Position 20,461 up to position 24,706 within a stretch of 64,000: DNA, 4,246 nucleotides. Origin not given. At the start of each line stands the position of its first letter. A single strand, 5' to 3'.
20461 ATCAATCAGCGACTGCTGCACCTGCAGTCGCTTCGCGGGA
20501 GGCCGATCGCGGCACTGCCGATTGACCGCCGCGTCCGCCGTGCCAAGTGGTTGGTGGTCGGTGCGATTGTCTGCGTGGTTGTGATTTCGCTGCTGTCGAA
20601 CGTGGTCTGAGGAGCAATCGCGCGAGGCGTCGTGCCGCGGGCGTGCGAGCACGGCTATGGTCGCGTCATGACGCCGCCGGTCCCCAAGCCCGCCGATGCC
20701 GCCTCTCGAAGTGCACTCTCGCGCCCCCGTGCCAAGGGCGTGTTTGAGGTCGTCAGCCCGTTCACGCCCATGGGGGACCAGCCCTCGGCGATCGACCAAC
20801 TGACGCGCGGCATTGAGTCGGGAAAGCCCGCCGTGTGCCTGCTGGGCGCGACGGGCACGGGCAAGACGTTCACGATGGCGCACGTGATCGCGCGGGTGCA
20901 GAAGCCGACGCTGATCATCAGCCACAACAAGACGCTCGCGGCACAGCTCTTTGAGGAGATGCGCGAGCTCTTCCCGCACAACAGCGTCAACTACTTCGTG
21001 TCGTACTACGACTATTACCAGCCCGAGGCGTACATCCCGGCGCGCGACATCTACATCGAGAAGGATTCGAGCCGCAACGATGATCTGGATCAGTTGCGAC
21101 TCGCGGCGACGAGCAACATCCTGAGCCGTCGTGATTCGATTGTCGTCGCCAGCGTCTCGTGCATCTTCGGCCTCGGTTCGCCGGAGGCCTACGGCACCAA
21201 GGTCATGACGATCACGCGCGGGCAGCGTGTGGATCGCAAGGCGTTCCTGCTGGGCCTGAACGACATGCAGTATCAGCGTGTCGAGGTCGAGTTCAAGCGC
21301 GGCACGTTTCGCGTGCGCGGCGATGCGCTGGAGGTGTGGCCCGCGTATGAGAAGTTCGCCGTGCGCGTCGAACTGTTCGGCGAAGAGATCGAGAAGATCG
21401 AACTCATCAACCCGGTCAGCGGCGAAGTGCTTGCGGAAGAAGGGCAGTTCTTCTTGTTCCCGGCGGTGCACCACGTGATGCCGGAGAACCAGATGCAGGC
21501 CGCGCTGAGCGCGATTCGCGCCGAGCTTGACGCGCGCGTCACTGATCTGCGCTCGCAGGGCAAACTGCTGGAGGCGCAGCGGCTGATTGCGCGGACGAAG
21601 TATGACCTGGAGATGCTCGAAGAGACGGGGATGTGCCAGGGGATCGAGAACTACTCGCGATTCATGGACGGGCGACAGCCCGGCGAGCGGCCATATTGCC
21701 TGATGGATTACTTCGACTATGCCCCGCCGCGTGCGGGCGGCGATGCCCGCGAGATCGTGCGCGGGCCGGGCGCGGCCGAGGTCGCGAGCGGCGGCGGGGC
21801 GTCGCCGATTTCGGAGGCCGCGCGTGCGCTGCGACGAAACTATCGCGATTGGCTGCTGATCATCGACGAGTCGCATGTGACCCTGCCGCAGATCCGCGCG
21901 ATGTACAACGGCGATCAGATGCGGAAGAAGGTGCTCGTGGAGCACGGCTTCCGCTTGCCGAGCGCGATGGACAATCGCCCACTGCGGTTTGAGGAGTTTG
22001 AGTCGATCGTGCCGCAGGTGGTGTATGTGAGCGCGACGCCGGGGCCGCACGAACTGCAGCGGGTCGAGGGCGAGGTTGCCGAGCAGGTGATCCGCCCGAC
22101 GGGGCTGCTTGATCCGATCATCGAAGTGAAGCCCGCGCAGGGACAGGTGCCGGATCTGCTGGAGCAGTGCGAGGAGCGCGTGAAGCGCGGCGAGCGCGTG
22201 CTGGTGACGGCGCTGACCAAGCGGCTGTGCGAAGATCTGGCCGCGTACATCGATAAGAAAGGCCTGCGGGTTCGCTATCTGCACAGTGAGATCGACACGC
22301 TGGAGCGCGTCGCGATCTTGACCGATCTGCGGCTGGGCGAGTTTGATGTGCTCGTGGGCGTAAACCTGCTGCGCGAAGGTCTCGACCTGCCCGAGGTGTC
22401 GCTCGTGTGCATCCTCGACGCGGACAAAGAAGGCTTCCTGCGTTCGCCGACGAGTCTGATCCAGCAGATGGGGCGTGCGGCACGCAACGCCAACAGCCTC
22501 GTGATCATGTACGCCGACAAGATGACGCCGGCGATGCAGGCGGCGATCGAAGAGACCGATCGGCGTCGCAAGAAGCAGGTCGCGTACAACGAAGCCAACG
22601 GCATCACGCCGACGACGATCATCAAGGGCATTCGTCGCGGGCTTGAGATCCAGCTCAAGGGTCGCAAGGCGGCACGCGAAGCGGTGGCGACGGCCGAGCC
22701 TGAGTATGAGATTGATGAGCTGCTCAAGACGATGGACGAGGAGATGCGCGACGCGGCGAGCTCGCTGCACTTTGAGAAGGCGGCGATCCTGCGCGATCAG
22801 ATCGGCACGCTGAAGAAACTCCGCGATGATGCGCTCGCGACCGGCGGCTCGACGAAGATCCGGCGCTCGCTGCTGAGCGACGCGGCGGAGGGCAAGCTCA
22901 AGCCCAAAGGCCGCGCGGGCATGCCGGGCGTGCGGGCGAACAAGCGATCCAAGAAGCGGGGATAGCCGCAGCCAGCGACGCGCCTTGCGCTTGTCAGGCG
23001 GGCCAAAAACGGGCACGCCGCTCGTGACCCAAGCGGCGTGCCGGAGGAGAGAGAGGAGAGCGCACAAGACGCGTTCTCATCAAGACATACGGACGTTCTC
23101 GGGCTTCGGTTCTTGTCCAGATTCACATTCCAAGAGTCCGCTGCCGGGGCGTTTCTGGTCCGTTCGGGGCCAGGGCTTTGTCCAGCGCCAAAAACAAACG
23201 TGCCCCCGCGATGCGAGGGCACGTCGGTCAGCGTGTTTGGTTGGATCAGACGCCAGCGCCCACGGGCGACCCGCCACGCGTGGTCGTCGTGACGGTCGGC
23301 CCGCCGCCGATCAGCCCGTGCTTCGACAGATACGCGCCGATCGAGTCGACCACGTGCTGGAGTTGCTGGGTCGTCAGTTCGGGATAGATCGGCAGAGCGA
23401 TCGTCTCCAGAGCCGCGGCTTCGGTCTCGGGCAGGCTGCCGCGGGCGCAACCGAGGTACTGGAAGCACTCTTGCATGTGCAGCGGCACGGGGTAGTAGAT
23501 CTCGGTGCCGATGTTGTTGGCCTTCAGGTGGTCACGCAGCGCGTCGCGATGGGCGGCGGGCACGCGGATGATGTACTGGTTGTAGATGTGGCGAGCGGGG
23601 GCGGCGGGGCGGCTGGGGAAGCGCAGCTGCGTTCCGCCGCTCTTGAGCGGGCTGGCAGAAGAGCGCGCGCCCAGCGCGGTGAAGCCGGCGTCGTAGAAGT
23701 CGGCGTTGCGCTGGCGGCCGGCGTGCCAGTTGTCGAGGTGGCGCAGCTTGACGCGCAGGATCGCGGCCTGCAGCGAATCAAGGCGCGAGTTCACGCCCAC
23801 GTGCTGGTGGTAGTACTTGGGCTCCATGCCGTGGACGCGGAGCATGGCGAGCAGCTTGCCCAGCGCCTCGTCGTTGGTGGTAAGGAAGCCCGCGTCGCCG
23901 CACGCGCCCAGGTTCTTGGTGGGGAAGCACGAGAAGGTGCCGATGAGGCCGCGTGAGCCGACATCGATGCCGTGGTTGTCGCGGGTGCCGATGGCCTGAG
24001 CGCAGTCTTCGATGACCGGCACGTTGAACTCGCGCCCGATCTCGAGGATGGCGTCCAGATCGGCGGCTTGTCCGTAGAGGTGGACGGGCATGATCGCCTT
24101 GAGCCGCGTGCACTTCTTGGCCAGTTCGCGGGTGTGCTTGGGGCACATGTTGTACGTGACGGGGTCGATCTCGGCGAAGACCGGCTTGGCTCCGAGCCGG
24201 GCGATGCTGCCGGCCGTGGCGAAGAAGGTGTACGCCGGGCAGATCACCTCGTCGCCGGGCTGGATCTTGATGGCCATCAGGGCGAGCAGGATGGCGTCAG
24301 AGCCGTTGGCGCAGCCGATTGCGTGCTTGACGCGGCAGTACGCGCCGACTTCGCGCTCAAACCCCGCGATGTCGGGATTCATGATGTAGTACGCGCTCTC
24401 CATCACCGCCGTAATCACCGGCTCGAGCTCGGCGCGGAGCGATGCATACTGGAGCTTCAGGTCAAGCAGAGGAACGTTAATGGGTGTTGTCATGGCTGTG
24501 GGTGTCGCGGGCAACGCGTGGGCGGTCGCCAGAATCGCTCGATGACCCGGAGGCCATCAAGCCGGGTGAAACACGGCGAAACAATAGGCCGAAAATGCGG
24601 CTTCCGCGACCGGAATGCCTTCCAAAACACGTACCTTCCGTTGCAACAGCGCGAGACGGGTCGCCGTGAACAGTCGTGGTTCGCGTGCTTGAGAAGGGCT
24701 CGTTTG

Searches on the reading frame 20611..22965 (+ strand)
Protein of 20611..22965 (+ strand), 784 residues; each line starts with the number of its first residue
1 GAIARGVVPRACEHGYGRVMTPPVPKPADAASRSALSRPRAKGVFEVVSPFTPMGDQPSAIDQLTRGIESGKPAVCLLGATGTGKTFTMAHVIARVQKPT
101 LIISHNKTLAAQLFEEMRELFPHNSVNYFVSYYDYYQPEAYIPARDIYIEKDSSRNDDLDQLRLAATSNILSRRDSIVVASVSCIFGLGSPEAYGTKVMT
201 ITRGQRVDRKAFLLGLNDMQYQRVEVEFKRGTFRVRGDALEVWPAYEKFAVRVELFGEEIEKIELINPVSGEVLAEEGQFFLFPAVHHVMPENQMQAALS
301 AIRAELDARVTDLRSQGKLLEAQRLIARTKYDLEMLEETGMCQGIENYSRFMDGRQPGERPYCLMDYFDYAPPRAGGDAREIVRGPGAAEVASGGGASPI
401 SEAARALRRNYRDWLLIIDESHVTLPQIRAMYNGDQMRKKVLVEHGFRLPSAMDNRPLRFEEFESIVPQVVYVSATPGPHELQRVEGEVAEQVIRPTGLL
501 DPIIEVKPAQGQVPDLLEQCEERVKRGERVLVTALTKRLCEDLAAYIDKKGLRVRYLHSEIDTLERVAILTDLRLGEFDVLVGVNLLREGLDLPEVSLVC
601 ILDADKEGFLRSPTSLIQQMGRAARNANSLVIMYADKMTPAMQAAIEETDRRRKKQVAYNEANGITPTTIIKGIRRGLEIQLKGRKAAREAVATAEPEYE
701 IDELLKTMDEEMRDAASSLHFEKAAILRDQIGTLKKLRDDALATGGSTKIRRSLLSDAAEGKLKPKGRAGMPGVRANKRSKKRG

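Call 18: search_protein_families(library=pfam, proteins=[window:20611-22965:+], max_evalue=0.0001)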
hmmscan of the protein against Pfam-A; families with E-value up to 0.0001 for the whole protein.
window:20611-22965:+ (784 aa): 6 families
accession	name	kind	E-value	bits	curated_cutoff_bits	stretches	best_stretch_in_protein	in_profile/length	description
PF17757.6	UvrB_inter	-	8.3e-29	100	22.9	1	200-287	2-90/91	UvrB interaction domain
PF12344.14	UvrB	-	1.2e-21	76.6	27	1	633-675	1-43/43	Ultra-violet resistance protein B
PF00271.37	Helicase_C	-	2.2e-20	73.4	23.5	1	520-626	10-109/110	Helicase conserved C-terminal domain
PF04851.21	ResIII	-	8.4e-12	45.7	22.5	1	56-125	7-81/164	Type III restriction enzyme, res subunit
PF02151.25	UVR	-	1.8e-09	37.5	21.5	1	702-736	1-35/36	UvrB/uvrC motif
PF00270.35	DEAD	-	9.8e-07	29.1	26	1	57-125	4-73/167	DEAD/DEAH box helicase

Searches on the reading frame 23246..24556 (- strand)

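Call 18: search_protein_families(library=pfam, proteins=[window:23246-24556:-], max_evalue=0.0001)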
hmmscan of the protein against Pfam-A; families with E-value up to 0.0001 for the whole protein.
window:23246-24556:- (436 aa): 1 family
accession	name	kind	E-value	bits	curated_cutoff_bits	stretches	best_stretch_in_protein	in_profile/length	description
PF01041.23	DegT_DnrJ_EryC1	-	2.3e-104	349.9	19.8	1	42-406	5-359/360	DegT/DnrJ/EryC1/StrS aminotransferase family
